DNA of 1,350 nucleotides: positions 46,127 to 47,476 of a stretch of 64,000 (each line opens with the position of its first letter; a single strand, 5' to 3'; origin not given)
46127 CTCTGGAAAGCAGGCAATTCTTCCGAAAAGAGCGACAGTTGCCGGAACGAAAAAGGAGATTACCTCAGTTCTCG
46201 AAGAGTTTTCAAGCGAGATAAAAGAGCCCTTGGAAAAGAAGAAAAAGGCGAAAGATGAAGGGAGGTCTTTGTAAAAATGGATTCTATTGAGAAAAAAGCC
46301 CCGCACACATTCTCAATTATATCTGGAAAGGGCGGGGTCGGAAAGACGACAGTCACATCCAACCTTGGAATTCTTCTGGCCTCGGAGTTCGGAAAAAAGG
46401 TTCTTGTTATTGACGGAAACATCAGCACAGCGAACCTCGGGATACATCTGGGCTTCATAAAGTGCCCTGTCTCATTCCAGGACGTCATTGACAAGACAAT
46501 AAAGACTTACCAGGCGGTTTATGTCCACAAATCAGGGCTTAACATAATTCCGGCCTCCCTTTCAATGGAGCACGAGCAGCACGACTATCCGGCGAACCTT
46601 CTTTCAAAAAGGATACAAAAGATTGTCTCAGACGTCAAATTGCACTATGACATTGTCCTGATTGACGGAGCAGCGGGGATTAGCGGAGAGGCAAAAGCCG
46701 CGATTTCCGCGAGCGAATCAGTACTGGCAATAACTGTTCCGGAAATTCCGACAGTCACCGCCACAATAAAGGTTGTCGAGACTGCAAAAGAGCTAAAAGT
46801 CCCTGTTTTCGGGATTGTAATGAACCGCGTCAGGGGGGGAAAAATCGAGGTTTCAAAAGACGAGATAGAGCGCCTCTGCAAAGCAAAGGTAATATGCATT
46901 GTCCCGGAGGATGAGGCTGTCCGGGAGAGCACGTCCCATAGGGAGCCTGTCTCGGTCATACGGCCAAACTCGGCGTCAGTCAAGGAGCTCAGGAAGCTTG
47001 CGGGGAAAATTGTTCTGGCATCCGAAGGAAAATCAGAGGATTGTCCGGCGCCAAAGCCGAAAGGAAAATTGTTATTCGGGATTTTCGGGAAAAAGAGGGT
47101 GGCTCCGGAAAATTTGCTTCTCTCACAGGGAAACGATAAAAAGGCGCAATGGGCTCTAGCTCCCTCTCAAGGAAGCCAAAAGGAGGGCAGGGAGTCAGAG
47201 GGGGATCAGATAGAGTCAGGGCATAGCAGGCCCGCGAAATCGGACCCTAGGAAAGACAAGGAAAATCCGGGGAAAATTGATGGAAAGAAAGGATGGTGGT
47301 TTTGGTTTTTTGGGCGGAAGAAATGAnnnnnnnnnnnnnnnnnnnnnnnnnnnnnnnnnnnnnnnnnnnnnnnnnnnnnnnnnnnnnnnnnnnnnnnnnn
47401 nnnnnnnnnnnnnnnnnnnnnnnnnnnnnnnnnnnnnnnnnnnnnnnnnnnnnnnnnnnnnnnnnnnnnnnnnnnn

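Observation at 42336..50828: MinD/ParA ATPase sandwiched between two giant glycoprotein-like surface proteins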

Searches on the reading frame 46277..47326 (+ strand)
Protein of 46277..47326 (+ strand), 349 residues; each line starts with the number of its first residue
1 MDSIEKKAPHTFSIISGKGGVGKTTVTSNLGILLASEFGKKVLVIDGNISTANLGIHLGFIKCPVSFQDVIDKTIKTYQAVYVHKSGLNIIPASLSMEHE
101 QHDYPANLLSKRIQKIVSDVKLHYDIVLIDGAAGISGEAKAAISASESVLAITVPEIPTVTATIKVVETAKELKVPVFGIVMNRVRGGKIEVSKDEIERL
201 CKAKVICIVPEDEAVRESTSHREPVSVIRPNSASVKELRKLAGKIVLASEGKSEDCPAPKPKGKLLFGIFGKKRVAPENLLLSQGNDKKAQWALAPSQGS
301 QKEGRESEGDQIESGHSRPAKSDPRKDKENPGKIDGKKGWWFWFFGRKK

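Call 6: search_protein_families(library=pfam, proteins=[window:46277-47326:+], max_evalue=0.01)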
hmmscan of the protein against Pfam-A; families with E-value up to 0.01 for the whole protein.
window:46277-47326:+ (349 aa): 9 families
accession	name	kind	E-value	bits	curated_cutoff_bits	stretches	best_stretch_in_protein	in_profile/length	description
PF01656.29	CbiA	-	1e-18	67.9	25.4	1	13-225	2-125/125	CobQ/CobB/MinD/ParA nucleotide binding domain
PF13614.12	AAA_31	-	2.1e-16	60.8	27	1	12-159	4-153/177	AAA domain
PF10609.15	ParA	-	2.8e-15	56.8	27.1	1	10-245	4-245/246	NUBPL iron-transfer P-loop NTPase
PF06564.18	CBP_BcsQ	-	9.4e-12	45.4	21.3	1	18-243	10-231/234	Cellulose biosynthesis protein BcsQ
PF00142.24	Fer4_NifH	-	3.2e-10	40.4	25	2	166-249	165-248/271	4Fe-4S iron sulfur cluster binding proteins, NifH/frxC family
PF13500.12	AAA_26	-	7.7e-06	26.3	27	1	65-216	38-195/198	AAA domain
PF02374.21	ArsA_ATPase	-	2.6e-05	24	24.3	1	12-45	3-35/305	Anion-transporting ATPase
PF03796.21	DnaB_C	-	0.0021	17.9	27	1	10-180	19-175/255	DnaB-like helicase C terminal domain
PF13479.12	AAA_24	-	0.0025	18.1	27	1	15-118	7-59/195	AAA domain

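Call 7: search_protein_families(library=ncbifam, proteins=[window:46277-47326:+], max_evalue=0.01)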
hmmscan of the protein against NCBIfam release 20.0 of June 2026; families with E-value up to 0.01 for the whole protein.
window:46277-47326:+ (349 aa): 30 families (the best 25 are shown)
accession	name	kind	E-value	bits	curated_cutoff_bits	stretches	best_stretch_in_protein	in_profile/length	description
TIGR01969.1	minD_arch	subfamily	1.8e-61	207.5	201.75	1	12-247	3-232/251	cell division ATPase MinD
TIGR01968.1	minD_bact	equivalog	8.9e-33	113.7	212.9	1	13-245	5-236/261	septum site-determining protein MinD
TIGR03371.1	cellulose_yhjQ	equivalog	1.4e-18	67.3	157.85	1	11-245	3-241/246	cellulose biosynthesis protein BcsQ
NF008079.0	PRK10818.1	equivalog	5.7e-15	55.4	508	1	14-227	7-229/270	septum site-determining protein MinD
NF041546.1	ParA_partition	equivalog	6.9e-13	48.6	180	2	108-186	61-143/203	ParA family partition ATPase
NF041136.1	MrpORP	equivalog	1.8e-11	43.9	450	1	9-252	5-255/365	iron-sulfur cluster carrier protein MrpORP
TIGR03018.1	pepcterm_TyrKin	hypoth_equivalog_domain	2.3e-10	40.1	230.65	1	7-183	33-207/207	XrtA-associated tyrosine autokinase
NF047398.1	AAA_KGGVGR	domain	2.6e-10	40.9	90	1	9-168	2-187/190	KGGVGR-motif variant AAA ATPase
NF041283.1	PrgP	equivalog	5.3e-10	39.1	400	1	17-153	10-153/297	ParA superfamily DNA segregation protein PrgP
NF033200.1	F430_CfbC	exception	1.2e-08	34.7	402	1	145-250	138-243/260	Ni-sirohydrochlorin a,c-diamide reductive cyclase ATP-dependent reductase subunit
TIGR01007.1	eps_fam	subfamily_domain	1.7e-08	34.3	108.05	1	9-186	17-191/204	polysaccharide biosynthesis tyrosine autokinase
TIGR01287.1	nifH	equivalog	2.2e-08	33.7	394.35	1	167-250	166-249/275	nitrogenase iron protein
TIGR01281.1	DPOR_bchL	equivalog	3e-08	33.4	345.15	1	15-46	5-35/268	ferredoxin:protochlorophyllide reductase (ATP-dependent) iron-sulfur ATP-binding protein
TIGR03453.1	partition_RepA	equivalog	1.1e-07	31.1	348.45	1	12-168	107-279/387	plasmid partitioning protein RepA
TIGR03029.1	EpsG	equivalog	6e-07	28.9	313.8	1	11-183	105-273/274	chain length determinant protein tyrosine kinase EpsG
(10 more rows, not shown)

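Call 9: find_homologous_proteins(query=window:46277-47326:+, max_evalue=1e-10)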
Query window:46277-47326:+ (349 aa): 5020 proteins with E <= 1e-10 among 8000 candidates; the best 120 are listed.
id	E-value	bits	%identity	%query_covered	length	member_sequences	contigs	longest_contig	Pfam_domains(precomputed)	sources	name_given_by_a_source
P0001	8.9e-226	767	100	100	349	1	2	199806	PF00142.25,PF10609.16,PF01656.30,PF13614.13,PF13500.13,PF06564.19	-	-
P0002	2.1e-188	644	88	100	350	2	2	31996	PF00142.25,PF10609.16,PF01656.30,PF13614.13,PF06564.19,PF02374.22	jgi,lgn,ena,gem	-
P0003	2.9e-114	400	75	70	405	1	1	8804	PF00142.25,PF10609.16,PF01656.30,PF13614.13,PF06564.19,PF02374.22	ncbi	ncbi:MAG: AAA family ATPase [archaeon]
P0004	1.5e-109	384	67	77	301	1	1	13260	PF00142.25,PF10609.16,PF01656.30,PF13614.13,PF13500.13,PF06564.19,PF02374.22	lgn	-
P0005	5.4e-102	360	65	77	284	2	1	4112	PF00142.25,PF10609.16,PF01656.30,PF13614.13,PF06564.19,PF02374.22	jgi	jgi:septum site-determining protein MinD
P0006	2.0e-93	331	65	68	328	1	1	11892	PF00142.25,PF10609.16,PF01656.30,PF13614.13,PF06564.19,PF02374.22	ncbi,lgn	-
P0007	1.4e-67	247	48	69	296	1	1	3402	PF00142.25,PF10609.16,PF01656.30,PF13614.13,PF13500.13,PF06564.19,PF02374.22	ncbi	-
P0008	5.1e-66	241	50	67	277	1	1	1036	PF00142.25,PF10609.16,PF01656.30,PF13614.13,PF13500.13,PF06564.19,PF02374.22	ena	-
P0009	2.5e-62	229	48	64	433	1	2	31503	PF00142.25,PF10609.16,PF01656.30,PF13614.13,PF06564.19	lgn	-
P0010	5.6e-62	228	47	64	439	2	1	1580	PF00142.25,PF10609.16,PF01656.30,PF13614.13,PF06564.19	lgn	-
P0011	1.3e-61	227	47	64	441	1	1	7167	PF00142.25,PF10609.16,PF01656.30,PF13614.13,PF06564.19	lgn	-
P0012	1.6e-61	227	47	64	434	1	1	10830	PF00142.25,PF10609.16,PF01656.30,PF13614.13,PF06564.19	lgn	-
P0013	1.3e-60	224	48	67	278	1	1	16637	PF00142.25,PF10609.16,PF01656.30,PF13614.13,PF06564.19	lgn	-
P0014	3.4e-60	222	39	88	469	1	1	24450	PF00142.25,PF10609.16,PF01656.30,PF13614.13,PF13500.13,PF06564.19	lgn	-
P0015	2.6e-58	216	47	67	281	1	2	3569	PF00142.25,PF10609.16,PF01656.30,PF13614.13,PF06564.19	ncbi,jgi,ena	-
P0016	6.8e-58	215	43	69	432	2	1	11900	PF00142.25,PF10609.16,PF01656.30,PF13614.13,PF13500.13,PF06564.19,PF02374.22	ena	-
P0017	7.5e-57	211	43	69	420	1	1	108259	PF00142.25,PF10609.16,PF01656.30,PF13614.13,PF13500.13,PF06564.19,PF02374.22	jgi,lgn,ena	-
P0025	2.0e-50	190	46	67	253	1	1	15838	PF00142.25,PF10609.16,PF01656.30,PF13614.13,PF06564.19,PF02374.22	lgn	-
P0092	2.2e-43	167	39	66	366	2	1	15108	PF00142.25,PF10609.16,PF01656.30,PF13614.13,PF13500.13,PF06564.19,PF02374.22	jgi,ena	-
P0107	5.5e-43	166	38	66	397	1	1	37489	PF00142.25,PF10609.16,PF01656.30,PF13614.13,PF13500.13,PF06564.19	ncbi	ncbi:MAG: P-loop NTPase [Candidatus Aenigmatarchaeota archaeon]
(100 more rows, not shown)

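Call 10: find_encoding_contigs(protein=P0002, flank=10000, max_places=3)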
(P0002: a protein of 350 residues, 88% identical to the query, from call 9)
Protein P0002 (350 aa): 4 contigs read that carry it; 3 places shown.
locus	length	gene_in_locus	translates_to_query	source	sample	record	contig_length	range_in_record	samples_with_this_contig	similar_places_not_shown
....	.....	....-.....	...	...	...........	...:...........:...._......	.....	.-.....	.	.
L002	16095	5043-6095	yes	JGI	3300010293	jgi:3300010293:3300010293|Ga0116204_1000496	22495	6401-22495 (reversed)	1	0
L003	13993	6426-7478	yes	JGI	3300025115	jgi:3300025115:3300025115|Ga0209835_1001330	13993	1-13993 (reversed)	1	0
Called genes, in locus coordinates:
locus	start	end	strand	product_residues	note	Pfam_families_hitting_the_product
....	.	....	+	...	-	?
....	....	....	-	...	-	-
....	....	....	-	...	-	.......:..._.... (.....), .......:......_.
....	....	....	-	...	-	-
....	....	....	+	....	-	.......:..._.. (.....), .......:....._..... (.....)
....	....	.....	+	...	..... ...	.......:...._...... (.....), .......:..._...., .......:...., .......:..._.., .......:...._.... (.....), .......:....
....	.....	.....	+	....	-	-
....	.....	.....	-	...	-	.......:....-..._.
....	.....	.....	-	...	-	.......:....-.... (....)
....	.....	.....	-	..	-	-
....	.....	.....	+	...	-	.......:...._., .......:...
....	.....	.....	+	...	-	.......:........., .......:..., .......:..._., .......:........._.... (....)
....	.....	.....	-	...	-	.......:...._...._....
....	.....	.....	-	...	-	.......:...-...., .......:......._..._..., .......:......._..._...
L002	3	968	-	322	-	?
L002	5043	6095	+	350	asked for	PF02374:ArsA_ATPase (faint), PF06564:CBP_BcsQ, PF10609:ParA, PF13614:AAA_31, PF00142:Fer4_NifH (faint), PF01656:CbiA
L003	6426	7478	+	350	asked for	PF02374:ArsA_ATPase (faint), PF06564:CBP_BcsQ, PF10609:ParA, PF13614:AAA_31, PF00142:Fer4_NifH (faint), PF01656:CbiA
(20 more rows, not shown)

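Call 11: find_encoding_contigs(protein=P0003, flank=10000, max_places=3)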
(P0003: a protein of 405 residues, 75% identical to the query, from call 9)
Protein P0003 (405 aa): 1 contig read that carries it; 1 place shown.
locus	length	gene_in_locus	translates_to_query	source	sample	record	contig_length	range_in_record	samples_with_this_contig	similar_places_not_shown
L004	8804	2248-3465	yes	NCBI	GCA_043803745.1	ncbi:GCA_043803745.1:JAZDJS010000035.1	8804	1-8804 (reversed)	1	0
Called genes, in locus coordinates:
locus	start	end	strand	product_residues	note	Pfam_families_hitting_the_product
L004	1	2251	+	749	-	?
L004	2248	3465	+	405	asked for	PF00142:Fer4_NifH (faint), PF01656:CbiA, PF02374:ArsA_ATPase (faint), PF06564:CBP_BcsQ, PF10609:ParA, PF13614:AAA_31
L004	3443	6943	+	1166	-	-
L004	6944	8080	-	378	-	PF10432:bact-PGI_C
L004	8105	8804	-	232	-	PF02517:Rce1-like (weak)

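Call 12: find_encoding_contigs(protein=P0004, flank=10000, max_places=3)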
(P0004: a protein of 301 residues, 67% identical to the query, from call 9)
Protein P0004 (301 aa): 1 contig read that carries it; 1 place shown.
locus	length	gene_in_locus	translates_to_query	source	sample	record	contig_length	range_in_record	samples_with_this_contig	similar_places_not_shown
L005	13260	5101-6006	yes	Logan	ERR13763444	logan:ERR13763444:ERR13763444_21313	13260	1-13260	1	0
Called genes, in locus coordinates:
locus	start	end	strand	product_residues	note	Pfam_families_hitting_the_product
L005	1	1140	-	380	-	?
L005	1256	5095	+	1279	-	PF19077:Big_13 (faint)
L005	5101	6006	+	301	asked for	PF00142:Fer4_NifH (faint), PF01656:CbiA, PF02374:ArsA_ATPase (weak), PF06564:CBP_BcsQ, PF10609:ParA, PF13614:AAA_31, PF13500:AAA_26 (weak)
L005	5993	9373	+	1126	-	PF06280:fn3_5 (faint)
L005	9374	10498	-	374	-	PF01380:SIS (weak), PF10432:bact-PGI_C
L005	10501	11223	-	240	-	PF02517:Rce1-like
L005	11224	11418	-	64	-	-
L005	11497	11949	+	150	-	PF11969:DcpS_C, PF01230:HIT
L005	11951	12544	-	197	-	PF02572:CobA_CobO_BtuR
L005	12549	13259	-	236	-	?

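Call 13: find_encoding_contigs(protein=P0006, flank=10000, max_places=2)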
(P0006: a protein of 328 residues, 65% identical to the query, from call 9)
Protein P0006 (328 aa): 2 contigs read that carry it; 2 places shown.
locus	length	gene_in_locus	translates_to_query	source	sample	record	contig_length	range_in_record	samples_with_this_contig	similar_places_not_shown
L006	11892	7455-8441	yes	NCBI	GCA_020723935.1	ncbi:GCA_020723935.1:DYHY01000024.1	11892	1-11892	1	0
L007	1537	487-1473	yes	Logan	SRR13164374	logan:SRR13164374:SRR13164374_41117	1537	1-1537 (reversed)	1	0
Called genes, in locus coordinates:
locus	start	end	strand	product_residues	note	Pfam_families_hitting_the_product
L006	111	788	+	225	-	PF13483:Lactamase_B_3, PF12706:Lactamase_B_2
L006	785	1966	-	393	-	PF12705:PDDEXK_1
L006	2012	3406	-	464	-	-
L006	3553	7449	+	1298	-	PF19077:Big_13 (faint)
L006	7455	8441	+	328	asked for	PF02374:ArsA_ATPase (weak), PF06564:CBP_BcsQ, PF10609:ParA, PF13614:AAA_31, PF01656:CbiA, PF00142:Fer4_NifH (weak)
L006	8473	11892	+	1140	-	?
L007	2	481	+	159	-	?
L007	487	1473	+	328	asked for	PF02374:ArsA_ATPase (weak), PF06564:CBP_BcsQ, PF10609:ParA, PF13614:AAA_31, PF01656:CbiA, PF00142:Fer4_NifH (weak)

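Call 14: find_encoding_contigs(protein=P0009, flank=10000, max_places=2)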
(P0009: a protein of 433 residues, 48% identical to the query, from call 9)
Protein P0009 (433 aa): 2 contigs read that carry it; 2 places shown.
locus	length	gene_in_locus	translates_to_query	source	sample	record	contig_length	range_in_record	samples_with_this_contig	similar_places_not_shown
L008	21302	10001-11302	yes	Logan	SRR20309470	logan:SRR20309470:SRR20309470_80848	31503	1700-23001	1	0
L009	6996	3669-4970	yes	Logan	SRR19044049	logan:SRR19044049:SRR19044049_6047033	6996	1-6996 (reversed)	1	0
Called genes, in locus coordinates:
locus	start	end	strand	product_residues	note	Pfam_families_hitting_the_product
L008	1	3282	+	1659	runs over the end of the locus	?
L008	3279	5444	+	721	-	-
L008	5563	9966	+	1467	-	PF02369:Big_1 (faint), PF10633:NPCBM_assoc (faint)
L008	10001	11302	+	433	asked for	PF01656:CbiA, PF06564:CBP_BcsQ, PF10609:ParA, PF13614:AAA_31, PF00142:Fer4_NifH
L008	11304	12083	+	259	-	PF00142:Fer4_NifH (faint), PF01656:CbiA, PF10609:ParA, PF13500:AAA_26 (faint), PF13614:AAA_31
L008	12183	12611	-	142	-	-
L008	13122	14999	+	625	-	PF12439:GDE_N, PF06202:GDE_C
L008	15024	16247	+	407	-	PF08323:Glyco_transf_5, PF13439:Glyco_transf_4, PF13579:Glyco_trans_4_4, PF20706:GT4-conflict, PF00534:Glycos_transf_1, PF13692:Glyco_trans_1_4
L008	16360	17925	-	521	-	PF03065:Glyco_hydro_57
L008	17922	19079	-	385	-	PF08323:Glyco_transf_5, PF20706:GT4-conflict, PF13439:Glyco_transf_4, PF13579:Glyco_trans_4_4, PF00534:Glycos_transf_1, PF13692:Glyco_trans_1_4, PF13524:Glyco_trans_1_2 (weak)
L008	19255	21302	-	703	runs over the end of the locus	PF06202:GDE_C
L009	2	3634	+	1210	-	?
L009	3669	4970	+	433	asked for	PF01656:CbiA, PF06564:CBP_BcsQ, PF10609:ParA, PF13614:AAA_31, PF00142:Fer4_NifH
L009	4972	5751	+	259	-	PF00142:Fer4_NifH (faint), PF01656:CbiA, PF10609:ParA, PF13500:AAA_26 (faint), PF13614:AAA_31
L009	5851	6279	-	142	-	-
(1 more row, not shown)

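Call 15: find_encoding_contigs(protein=P0014, flank=10000, max_places=2)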
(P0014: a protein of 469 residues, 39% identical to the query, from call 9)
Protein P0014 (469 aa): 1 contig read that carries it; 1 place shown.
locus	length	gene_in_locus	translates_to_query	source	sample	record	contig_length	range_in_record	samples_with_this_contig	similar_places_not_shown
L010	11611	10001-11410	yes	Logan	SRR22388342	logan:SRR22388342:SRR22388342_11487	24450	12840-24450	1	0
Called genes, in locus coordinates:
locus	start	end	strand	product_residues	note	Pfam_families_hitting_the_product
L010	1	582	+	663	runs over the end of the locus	PF03030:H_PPase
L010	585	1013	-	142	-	-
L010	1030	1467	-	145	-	PF00293:NUDIX (weak)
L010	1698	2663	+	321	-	PF04909:Amidohydro_2 (weak)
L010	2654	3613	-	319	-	PF00814:TsaD, PF22521:HypF_C_2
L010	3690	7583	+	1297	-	-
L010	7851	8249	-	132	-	PF02629:CoA_binding (weak), PF13380:CoA_binding_2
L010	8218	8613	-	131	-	-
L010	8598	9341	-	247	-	PF00350:Dynamin_N (faint), PF02421:FeoB_N (faint), PF03193:RsgA_GTPase (weak), PF01926:MMR_HSR1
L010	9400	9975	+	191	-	PF00352:TBP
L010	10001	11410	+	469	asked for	PF10609:ParA (weak), PF01656:CbiA, PF06564:CBP_BcsQ, PF13614:AAA_31, PF13500:AAA_26 (weak), PF00142:Fer4_NifH (weak)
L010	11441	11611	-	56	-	?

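Call 16: find_encoding_contigs(protein=P0017, flank=10000, max_places=2)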
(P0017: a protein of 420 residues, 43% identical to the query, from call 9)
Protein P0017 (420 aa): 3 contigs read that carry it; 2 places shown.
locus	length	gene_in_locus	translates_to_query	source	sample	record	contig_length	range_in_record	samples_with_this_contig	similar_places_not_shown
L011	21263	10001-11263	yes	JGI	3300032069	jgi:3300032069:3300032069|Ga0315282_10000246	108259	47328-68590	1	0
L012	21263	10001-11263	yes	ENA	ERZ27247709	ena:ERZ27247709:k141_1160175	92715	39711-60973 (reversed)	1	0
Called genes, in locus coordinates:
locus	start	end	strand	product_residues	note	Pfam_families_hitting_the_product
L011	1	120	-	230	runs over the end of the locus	PF02629:CoA_binding (weak), PF13380:CoA_binding_2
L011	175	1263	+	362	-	-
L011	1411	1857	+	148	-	PF01797:Y1_Tnp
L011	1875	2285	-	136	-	PF18894:PhageMetallopep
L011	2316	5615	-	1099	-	PF05048:NosD, PF13229:Beta_helix, PF05048:NosD, PF13229:Beta_helix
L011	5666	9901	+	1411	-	PF19077:Big_13 (faint), PF17957:Big_7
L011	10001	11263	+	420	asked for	PF00142:Fer4_NifH (faint), PF01656:CbiA, PF02374:ArsA_ATPase (faint), PF06564:CBP_BcsQ (faint), PF10609:ParA, PF13614:AAA_31, PF13500:AAA_26 (weak)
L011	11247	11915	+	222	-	-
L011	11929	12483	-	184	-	PF07155:ECF-ribofla_trS (weak), PF06177:QueT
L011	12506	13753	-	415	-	-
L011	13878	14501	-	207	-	PF13549:ATP-grasp_5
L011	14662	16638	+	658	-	PF03485:Arg_tRNA_synt_N, PF00750:tRNA-synt_1d, PF05746:DALR_1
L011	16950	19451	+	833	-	PF00690:Cation_ATPase_N, PF00122:E1-E2_ATPase, PF00702:Hydrolase, PF13246:Cation_ATPase, PF08282:Hydrolase_3 (faint), PF00689:Cation_ATPase_C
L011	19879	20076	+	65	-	-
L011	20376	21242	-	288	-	PF01040:UbiA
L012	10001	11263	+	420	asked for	PF00142:Fer4_NifH (faint), PF01656:CbiA, PF02374:ArsA_ATPase (faint), PF06564:CBP_BcsQ (faint), PF10609:ParA, PF13614:AAA_31, PF13500:AAA_26 (weak)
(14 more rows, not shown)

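Call 23: find_related_loci(query=A1, collection=genome_contigs, flank=10000)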
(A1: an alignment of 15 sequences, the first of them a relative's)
Query A1 (349 aa) in genome_contigs; peptide patterns used: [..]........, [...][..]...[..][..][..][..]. (x = any residue, [..] = any of these).
600 stretches matched a pattern (row limit reached: there are more); 326 encode a relative of the query (tblastn E <= 1e-3); the best 80 are kept; 80 distinct loci.
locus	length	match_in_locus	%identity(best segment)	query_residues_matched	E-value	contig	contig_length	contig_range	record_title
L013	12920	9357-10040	41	12-245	2e-50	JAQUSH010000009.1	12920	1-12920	MAG: Candidatus Aenigmatarchaeota archaeon isolate STD1_92 NODE_12696_length_12920_cov_2.864926_Sandtown_D1, whole genom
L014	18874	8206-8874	43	12-242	1e-47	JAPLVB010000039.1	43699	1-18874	MAG: Candidatus Aenigmatarchaeota archaeon isolate LacPavin_0920_SED5_MAG_47_10 LacPavin_0920_SED5_scaffold_476303, whol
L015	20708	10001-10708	40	6-246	5e-45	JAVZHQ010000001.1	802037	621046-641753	MAG: Candidatus Aenigmatarchaeota archaeon isolate DRTY-6_201808_bins_93 DRTY-6_201808_bins_93_scaffold_1, whole genome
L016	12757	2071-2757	39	12-246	2e-44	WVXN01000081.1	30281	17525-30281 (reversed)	MAG: Candidatus Aenigmatarchaeota archaeon isolate CS1-C013 C_merged_R1_(paired)_contig_3091, whole genome shotgun seque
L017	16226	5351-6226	33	7-304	2e-41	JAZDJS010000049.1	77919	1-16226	MAG: archaeon isolate MEGAHIT-group-0.5 k141_14853672, whole genome shotgun sequence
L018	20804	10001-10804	33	10-279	3e-40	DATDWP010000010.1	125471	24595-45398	MAG TPA_asm: archaeon isolate SMAG_U8115 k141_2305380, whole genome shotgun sequence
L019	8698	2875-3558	33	12-245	4e-40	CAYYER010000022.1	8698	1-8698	MAG TPA_asm: uncultured archaeon isolate binchicken_co184_616 genome assembly, contig: NODE_16586_length_8698_cov_7.2266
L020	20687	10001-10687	33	13-245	1e-39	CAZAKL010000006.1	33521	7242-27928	MAG TPA_asm: uncultured archaeon isolate binchicken_co36_221 genome assembly, contig: NODE_709_length_33521_cov_7.707136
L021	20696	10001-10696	35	10-245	1e-39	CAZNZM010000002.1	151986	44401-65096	MAG TPA_asm: uncultured archaeon isolate binchicken_co107_421 genome assembly, contig: NODE_196_length_151986_cov_8.0907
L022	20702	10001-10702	34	7-246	2e-39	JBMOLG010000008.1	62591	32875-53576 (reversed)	MAG: Nanoarchaeota archaeon isolate Betzabe_MAG018 MAG018_9, whole genome shotgun sequence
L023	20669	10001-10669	38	12-242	4e-39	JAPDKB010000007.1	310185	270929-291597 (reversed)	MAG: archaeon isolate S5B5_HD70 c_000000000010, whole genome shotgun sequence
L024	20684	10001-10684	37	12-245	2e-38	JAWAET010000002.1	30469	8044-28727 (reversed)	MAG: Candidatus Pacearchaeota archaeon isolate QQ_201907_bins_161 QQ_201907_bins_161_scaffold_2, whole genome shotgun se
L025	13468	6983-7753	34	7-271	7e-38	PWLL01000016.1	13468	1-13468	MAG: Candidatus Iainarchaeum archaeon isolate CSSed10_239 CS-Sed10-C10437, whole genome shotgun sequence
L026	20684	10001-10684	35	13-246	1e-37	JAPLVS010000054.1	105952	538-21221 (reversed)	MAG: Candidatus Iainarchaeum archaeon isolate LacPavin_0920_SED3_MAG_48_10 LacPavin_0920_SED3_scaffold_1890670, whole ge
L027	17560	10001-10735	32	12-262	8e-37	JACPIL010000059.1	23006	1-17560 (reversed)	MAG: Candidatus Woesearchaeota archaeon isolate NC_groundwater_439_Ag_B-0.1um_39_9 GD18-4_B1_scaffold_956290, whole geno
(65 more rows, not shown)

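Call 29: find_encoding_contigs(protein=P0016, flank=10000, max_places=2)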
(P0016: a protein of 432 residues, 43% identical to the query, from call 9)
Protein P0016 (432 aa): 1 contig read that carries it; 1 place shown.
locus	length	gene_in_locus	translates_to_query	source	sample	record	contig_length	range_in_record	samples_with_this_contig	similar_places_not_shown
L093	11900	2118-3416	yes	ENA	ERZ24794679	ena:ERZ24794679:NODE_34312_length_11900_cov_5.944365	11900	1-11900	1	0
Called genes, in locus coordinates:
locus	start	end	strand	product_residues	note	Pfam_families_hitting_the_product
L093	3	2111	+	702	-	?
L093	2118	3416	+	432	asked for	PF10609:ParA, PF00142:Fer4_NifH (faint), PF01656:CbiA, PF02374:ArsA_ATPase (faint), PF06564:CBP_BcsQ (faint), PF13614:AAA_31, PF13500:AAA_26 (weak)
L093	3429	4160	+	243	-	-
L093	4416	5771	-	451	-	-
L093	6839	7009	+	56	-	-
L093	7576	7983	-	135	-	-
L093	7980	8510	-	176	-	-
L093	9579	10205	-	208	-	PF13549:ATP-grasp_5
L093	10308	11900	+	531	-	?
